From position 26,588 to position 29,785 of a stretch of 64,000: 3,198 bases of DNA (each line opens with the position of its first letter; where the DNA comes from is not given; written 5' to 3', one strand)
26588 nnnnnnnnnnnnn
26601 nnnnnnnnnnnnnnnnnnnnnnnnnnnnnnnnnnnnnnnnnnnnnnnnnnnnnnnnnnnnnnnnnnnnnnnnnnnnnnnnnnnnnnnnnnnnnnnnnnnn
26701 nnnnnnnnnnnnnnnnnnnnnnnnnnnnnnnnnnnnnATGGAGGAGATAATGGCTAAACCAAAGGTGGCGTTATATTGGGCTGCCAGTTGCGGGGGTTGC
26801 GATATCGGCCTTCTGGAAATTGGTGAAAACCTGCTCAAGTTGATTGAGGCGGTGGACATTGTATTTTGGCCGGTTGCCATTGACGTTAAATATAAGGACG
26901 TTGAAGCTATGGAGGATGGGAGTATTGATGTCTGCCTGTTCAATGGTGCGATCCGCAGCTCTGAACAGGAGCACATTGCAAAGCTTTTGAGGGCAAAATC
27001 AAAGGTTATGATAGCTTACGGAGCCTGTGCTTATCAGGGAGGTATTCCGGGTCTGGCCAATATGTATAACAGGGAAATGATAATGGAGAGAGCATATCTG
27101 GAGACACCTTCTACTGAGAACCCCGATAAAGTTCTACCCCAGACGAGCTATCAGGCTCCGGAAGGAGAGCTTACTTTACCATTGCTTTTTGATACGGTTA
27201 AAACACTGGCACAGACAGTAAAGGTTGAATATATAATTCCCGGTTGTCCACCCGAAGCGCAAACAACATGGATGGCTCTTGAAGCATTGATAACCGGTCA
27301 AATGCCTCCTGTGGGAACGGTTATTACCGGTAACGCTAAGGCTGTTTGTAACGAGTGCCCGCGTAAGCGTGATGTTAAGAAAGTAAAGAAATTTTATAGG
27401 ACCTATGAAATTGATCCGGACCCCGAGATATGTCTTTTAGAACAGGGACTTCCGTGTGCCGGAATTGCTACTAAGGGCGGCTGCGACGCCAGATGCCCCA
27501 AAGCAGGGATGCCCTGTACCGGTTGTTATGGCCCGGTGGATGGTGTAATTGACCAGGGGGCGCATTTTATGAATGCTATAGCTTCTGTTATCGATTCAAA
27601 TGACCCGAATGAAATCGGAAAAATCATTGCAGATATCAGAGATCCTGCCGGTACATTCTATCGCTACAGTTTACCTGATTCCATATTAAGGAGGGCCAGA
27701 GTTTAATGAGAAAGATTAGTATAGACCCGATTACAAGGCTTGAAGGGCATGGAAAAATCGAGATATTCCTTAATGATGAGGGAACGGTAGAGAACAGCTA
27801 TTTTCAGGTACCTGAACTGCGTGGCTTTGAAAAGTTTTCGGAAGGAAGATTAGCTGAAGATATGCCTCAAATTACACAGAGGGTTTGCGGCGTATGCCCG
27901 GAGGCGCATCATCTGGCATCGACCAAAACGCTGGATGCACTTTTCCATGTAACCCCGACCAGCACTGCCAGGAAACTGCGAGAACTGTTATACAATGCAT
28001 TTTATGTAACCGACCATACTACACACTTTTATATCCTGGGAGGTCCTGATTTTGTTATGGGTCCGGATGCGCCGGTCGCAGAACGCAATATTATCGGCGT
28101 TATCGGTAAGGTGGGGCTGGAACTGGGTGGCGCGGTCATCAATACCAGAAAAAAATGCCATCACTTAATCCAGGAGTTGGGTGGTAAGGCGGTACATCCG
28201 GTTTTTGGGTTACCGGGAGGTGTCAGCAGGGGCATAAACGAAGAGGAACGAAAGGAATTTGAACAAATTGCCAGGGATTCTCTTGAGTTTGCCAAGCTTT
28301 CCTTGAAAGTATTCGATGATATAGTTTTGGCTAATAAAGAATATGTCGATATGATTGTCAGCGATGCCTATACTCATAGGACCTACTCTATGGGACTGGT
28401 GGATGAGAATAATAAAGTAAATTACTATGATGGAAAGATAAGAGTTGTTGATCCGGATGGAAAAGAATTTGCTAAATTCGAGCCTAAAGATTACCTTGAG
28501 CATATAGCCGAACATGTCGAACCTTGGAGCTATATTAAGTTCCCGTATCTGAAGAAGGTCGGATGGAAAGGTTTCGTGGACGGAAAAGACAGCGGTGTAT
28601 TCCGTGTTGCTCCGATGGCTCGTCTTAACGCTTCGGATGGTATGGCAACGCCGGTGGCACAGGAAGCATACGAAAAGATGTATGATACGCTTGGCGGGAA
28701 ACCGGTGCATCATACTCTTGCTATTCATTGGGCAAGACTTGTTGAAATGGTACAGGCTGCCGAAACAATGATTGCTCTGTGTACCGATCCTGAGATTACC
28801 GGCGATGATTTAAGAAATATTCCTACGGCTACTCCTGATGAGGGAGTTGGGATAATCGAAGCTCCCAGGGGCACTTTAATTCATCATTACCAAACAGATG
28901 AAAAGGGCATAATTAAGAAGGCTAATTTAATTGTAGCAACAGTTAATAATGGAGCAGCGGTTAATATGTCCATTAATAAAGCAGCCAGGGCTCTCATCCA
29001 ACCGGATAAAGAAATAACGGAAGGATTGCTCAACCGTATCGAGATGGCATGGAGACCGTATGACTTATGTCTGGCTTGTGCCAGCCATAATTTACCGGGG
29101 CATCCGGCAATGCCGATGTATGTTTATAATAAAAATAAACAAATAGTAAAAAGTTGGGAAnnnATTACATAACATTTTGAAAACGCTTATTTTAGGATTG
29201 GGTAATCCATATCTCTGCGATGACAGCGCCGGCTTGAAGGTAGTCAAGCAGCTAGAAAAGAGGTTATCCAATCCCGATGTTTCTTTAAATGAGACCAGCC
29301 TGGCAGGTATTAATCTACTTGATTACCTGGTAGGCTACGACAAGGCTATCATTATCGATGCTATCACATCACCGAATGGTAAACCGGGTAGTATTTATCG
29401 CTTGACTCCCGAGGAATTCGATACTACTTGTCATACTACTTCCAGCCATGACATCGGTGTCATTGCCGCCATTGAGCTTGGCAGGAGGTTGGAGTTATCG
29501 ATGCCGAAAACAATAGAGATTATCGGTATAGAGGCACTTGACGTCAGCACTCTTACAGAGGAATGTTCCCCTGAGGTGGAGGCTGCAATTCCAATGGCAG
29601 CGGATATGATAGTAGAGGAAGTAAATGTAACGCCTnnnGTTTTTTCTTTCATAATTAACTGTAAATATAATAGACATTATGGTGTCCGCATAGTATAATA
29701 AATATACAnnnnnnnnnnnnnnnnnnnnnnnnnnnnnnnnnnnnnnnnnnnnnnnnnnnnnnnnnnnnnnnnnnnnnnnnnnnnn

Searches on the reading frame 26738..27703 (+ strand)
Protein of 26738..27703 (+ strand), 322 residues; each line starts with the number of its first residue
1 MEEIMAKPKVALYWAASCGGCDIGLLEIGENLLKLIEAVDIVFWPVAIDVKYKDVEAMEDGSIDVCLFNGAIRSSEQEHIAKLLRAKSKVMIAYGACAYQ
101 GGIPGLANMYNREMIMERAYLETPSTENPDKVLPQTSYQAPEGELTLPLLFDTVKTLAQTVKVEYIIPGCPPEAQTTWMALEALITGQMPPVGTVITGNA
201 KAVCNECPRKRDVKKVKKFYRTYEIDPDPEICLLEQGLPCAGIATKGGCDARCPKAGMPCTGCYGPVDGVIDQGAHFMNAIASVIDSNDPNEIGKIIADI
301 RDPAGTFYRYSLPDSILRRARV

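Call 5: search_protein_families(library=pfam, proteins=[window:26738-27703:+], max_evalue=0.01)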
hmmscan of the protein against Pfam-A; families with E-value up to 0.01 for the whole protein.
window:26738-27703:+ (322 aa): 1 family
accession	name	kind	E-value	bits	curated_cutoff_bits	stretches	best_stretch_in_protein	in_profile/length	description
PF01058.29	Oxidored_q6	-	1.4e-22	80.2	27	1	18-183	1-127/128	NADH ubiquinone oxidoreductase, 20 Kd subunit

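Call 6: search_protein_families(library=ncbifam, proteins=[window:26738-27703:+], max_evalue=0.001)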
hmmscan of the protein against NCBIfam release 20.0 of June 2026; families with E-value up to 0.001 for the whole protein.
window:26738-27703:+ (322 aa): 6 families
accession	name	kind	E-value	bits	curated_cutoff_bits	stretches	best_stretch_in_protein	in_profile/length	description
NF045875.1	F420_non_VhuG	exception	3.6e-73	246.3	450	1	7-317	4-281/286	F420-non-reducing hydrogenase subunit VhuG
NF040836.1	sulfhyd_HydD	equivalog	1.5e-26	93.2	500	2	7-191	5-160/261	NADPH-dependent hydrogenase/sulfhydrogenase 1 subunit delta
NF040831.1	sulfhyd_ShyD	equivalog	1.7e-21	76.9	460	1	10-276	3-216/240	NAD(P)-dependent hydrogenase/sulfhydrogenase 2 subunit delta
TIGR03294.1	FrhG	equivalog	4.4e-11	43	245.5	1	8-104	2-94/228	coenzyme F420 hydrogenase subunit gamma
NF005012.1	PRK06411.1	subfamily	0.00037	20.1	116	0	152-184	122-154/166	NADH-quinone oxidoreductase subunit NuoB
TIGR01957.1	nuoB_fam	subfamily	0.00046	20.1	142.7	0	151-182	105-136/145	NADH-quinone oxidoreductase subunit B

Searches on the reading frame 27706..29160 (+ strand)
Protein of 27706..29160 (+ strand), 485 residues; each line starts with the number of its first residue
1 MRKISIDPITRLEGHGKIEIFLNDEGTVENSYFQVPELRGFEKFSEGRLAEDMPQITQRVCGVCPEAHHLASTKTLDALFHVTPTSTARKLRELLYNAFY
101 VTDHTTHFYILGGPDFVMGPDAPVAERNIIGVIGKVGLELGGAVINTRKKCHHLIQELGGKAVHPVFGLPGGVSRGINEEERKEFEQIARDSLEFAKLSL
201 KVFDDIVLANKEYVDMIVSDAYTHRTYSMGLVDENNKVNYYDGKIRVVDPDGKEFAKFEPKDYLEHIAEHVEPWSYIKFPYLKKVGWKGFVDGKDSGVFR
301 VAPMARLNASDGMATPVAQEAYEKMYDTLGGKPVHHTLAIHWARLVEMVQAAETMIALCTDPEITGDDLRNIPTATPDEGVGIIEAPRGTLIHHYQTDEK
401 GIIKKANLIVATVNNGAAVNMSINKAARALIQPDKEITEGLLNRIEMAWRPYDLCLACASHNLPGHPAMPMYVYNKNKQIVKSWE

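Call 5: search_protein_families(library=pfam, proteins=[window:27706-29160:+], max_evalue=0.01)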
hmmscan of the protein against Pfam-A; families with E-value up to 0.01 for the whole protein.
window:27706-29160:+ (485 aa): 1 family
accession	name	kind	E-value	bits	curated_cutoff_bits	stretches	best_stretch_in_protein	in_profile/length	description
PF00374.24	NiFeSe_Hases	-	5.1e-32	111.9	25.8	2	39-117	1-79/508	Nickel-dependent hydrogenase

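Call 6: search_protein_families(library=ncbifam, proteins=[window:27706-29160:+], max_evalue=0.001)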
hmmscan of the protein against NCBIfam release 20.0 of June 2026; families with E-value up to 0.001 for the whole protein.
window:27706-29160:+ (485 aa): 10 families
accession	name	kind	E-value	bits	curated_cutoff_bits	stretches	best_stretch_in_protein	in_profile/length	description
NF041785.2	VhuA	equivalog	2.3e-117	392.1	800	1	1-431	1-417/418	F420-non-reducing hydrogenase Vhu subunit A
NF033181.1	NiFeSe_hydrog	equivalog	3.2e-51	174.8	600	2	1-121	1-120/507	nickel-dependent hydrogenase large subunit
NF045518.1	H2_NiFeSe_large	exception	1.4e-50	172.5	780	1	3-463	3-482/485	NiFeSe hydrogenase large subunit HysA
NF040828.1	sulfhyd_ShyA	equivalog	5.1e-42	144.2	700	1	4-461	3-411/415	NAD(P)-dependent hydrogenase/sulfhydrogenase 2 subunit alpha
TIGR03295.1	frhA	equivalog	2.4e-39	135.5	392.5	2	3-207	4-196/412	coenzyme F420 hydrogenase subunit alpha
NF040832.1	sulfhyd_HydA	equivalog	3.6e-30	105.4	880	1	4-461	5-422/426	NADPH-dependent hydrogenase/sulfhydrogenase 1 subunit alpha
NF007778.0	PRK10467.1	equivalog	5.3e-22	77.8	969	1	2-117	3-117/567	hydrogenase 2 large subunit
NF007550.0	PRK10170.1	equivalog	1e-21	77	1101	1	2-122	17-137/597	Ni/Fe-hydrogenase large subunit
NF041786.2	VhuU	equivalog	4.1e-06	26.5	70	1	436-461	2-27/45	F420-non-reducing hydrogenase selenoprotein subunit VhuU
NF004739.1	PRK06075.1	equivalog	0.00019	20.3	360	0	144-211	124-187/384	NADH-quinone oxidoreductase subunit D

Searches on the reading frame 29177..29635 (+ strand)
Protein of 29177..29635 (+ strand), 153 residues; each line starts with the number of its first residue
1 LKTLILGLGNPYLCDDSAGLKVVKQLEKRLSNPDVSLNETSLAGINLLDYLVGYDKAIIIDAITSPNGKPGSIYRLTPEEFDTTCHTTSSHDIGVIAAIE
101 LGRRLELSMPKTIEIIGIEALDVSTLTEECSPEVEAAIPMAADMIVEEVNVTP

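Call 5: search_protein_families(library=pfam, proteins=[window:29177-29635:+], max_evalue=0.01)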
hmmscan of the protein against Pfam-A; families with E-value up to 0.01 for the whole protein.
window:29177-29635:+ (153 aa): 1 family
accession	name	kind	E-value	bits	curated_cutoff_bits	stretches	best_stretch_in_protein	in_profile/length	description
PF01750.23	HycI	-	3.2e-17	63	23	1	21-148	2-130/130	Hydrogenase maturation protease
